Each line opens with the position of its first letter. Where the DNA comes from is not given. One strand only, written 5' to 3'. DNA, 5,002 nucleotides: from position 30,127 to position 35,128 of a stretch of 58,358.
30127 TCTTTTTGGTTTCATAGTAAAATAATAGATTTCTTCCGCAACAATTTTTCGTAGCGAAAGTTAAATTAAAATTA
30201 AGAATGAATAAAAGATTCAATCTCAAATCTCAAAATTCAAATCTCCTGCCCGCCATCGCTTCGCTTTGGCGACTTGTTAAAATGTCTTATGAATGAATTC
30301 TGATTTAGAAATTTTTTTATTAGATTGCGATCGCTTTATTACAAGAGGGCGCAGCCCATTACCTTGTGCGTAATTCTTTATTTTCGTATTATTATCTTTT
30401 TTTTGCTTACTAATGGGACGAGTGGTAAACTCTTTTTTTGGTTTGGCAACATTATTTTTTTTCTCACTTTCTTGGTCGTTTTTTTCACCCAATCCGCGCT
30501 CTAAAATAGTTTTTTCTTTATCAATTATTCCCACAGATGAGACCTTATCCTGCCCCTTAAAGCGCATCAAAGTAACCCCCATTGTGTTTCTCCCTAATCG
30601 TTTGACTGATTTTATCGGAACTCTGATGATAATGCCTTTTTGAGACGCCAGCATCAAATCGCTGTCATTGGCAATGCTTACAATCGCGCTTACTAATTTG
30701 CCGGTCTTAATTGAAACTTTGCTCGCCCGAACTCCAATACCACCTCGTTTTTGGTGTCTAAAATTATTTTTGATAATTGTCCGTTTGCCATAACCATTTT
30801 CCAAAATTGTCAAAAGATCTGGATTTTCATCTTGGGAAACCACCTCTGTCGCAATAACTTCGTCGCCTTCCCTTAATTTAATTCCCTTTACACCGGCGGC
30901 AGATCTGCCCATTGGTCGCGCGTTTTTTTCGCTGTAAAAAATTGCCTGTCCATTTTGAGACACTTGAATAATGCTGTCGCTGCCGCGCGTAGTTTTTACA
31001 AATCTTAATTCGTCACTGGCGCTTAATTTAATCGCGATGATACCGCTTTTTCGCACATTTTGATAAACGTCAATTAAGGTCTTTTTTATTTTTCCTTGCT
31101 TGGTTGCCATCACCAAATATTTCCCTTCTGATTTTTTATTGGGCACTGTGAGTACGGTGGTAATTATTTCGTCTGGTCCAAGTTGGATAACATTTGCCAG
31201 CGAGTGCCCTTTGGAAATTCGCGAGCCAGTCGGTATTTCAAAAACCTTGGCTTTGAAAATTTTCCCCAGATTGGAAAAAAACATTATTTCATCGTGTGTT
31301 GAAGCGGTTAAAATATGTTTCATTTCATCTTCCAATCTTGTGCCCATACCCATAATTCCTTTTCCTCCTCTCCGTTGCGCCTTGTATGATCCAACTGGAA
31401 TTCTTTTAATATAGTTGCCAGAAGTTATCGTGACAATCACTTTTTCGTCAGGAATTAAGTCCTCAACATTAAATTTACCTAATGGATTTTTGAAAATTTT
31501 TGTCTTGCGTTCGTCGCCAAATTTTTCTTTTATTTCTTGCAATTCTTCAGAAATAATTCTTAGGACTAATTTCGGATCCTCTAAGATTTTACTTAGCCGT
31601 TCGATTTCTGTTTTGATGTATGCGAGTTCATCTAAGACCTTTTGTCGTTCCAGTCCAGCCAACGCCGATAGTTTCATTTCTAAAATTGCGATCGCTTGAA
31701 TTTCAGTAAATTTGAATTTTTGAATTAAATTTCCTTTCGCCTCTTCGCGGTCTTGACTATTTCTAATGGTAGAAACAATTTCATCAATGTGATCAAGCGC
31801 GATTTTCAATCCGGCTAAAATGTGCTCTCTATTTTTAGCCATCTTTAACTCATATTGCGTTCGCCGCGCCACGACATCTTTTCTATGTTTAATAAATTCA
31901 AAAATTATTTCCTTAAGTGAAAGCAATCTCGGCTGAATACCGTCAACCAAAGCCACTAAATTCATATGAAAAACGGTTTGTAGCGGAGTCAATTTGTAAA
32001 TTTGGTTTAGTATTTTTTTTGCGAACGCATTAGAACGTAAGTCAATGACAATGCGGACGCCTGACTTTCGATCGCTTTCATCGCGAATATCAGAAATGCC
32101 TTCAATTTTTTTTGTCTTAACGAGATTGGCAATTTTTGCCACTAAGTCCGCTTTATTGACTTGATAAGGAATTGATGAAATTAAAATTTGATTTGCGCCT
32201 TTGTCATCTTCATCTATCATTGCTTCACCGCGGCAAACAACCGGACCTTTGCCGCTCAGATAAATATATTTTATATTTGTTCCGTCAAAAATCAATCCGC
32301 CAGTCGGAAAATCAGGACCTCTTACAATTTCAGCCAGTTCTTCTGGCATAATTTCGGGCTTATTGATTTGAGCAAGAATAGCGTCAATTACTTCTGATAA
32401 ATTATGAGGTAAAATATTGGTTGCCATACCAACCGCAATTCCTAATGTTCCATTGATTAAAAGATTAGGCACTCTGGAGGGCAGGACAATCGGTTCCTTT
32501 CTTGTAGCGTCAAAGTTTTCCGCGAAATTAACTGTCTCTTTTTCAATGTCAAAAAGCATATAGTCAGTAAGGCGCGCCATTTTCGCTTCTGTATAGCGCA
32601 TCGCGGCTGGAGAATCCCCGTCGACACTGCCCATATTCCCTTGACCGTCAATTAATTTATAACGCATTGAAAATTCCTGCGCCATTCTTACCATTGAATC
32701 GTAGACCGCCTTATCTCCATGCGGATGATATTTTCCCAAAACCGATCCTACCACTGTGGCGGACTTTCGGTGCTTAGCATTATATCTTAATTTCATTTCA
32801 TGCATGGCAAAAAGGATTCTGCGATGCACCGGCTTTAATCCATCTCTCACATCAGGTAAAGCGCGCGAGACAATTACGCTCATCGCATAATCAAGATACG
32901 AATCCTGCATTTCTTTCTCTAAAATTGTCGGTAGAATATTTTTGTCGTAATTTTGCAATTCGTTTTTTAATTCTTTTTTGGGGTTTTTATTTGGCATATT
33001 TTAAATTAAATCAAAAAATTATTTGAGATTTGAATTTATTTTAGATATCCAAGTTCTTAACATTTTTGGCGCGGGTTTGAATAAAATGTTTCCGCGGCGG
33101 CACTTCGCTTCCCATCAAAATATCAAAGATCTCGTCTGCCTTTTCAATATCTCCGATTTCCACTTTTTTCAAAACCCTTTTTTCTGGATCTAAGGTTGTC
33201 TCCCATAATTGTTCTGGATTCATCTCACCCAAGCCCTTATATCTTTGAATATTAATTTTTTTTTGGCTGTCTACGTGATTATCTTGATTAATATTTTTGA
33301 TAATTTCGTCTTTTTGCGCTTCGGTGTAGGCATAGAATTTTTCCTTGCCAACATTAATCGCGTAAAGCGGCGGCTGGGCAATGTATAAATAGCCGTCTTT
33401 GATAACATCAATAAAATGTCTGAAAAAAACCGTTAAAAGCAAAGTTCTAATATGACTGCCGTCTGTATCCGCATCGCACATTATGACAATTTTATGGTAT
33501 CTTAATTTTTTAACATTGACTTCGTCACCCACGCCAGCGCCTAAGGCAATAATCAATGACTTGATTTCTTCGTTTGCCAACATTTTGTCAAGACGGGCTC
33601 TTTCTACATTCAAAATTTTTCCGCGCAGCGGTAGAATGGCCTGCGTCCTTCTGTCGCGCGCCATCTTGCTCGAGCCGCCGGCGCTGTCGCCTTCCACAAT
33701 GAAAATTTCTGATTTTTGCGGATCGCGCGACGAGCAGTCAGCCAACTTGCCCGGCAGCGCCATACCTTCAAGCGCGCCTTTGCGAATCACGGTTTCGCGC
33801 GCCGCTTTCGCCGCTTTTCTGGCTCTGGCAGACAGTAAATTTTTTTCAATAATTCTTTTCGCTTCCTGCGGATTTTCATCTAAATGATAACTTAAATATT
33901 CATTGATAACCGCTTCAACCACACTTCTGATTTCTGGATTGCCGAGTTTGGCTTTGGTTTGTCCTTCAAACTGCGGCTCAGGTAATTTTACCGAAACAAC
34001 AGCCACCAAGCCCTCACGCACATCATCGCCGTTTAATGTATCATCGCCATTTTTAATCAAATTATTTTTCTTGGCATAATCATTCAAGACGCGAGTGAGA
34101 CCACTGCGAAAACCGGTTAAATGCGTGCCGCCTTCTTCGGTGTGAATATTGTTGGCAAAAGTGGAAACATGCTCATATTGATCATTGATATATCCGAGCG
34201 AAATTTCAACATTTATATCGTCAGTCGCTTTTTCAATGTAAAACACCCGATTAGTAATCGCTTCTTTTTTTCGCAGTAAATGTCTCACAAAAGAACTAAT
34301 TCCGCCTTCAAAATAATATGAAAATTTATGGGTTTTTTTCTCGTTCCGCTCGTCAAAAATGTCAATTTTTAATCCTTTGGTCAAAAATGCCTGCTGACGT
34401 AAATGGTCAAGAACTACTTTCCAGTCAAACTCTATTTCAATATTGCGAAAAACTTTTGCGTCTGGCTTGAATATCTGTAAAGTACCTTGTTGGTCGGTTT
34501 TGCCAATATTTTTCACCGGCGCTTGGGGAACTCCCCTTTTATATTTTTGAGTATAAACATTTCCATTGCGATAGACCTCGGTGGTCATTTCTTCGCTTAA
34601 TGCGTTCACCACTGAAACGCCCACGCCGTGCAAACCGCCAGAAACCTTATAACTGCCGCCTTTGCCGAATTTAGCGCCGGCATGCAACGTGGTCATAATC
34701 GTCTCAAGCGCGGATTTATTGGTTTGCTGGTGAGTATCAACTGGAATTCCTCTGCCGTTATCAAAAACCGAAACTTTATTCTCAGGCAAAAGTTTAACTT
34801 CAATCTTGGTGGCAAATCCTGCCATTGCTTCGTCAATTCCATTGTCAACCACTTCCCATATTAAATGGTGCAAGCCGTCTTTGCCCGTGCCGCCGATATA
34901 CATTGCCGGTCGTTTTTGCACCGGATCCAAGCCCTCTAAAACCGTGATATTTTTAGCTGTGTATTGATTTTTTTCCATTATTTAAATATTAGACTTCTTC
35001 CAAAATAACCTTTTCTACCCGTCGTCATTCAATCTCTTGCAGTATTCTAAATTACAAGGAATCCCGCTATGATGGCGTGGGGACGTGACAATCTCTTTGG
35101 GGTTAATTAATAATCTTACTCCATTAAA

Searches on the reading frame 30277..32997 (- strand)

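Call 15: search_protein_families(library=pfam, proteins=[window:30277-32997:-], max_evalue=0.001)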
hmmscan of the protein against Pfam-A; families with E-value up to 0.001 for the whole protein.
window:30277-32997:- (906 aa): 2 families
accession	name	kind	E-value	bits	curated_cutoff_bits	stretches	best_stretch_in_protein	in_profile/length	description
PF00521.26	DNA_topoisoIV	-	8.2e-157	522.9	31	1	45-487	1-432/432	DNA gyrase/topoisomerase IV, subunit A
PF03989.18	DNA_gyraseA_C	-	6.5e-45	150.8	27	5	780-825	2-47/48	DNA gyrase C-terminal domain, beta-propeller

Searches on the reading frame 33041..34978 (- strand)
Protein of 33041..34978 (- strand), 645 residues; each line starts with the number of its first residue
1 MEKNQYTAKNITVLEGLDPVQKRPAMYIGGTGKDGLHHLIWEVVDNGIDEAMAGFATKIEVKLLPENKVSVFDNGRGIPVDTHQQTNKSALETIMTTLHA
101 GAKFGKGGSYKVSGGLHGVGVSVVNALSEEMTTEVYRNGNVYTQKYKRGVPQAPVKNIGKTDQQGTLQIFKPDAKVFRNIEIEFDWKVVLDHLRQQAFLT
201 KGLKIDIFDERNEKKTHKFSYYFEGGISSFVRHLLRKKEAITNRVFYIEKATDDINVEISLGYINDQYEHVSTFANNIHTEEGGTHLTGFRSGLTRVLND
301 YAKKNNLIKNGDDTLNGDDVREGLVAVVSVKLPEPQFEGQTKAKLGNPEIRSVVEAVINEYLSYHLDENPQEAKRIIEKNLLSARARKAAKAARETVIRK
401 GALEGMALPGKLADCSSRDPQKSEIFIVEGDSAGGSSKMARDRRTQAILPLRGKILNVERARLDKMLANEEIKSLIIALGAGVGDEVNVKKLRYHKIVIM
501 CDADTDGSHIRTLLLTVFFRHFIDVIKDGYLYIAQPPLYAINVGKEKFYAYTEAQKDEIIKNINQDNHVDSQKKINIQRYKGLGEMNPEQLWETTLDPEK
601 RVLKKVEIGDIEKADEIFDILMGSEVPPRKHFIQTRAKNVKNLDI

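Call 15: search_protein_families(library=pfam, proteins=[window:33041-34978:-], max_evalue=0.001)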
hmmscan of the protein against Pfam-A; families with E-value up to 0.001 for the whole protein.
window:33041-34978:- (645 aa): 4 families
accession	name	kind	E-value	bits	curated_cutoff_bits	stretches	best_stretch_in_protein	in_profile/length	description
PF00204.31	DNA_gyraseB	-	1.9e-59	200.4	27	1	226-395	1-172/173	DNA gyrase B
PF00986.26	DNA_gyraseB_C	-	8.4e-30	103.2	29.8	1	572-634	1-63/63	DNA gyrase B subunit, carboxyl terminus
PF01751.28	Toprim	-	2.6e-16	60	23.1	1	424-534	1-94/96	Toprim domain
PF02518.31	HATPase_c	-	1.3e-14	55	26.4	1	34-137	4-93/111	Histidine kinase-, DNA gyrase B-, and HSP90-like ATPase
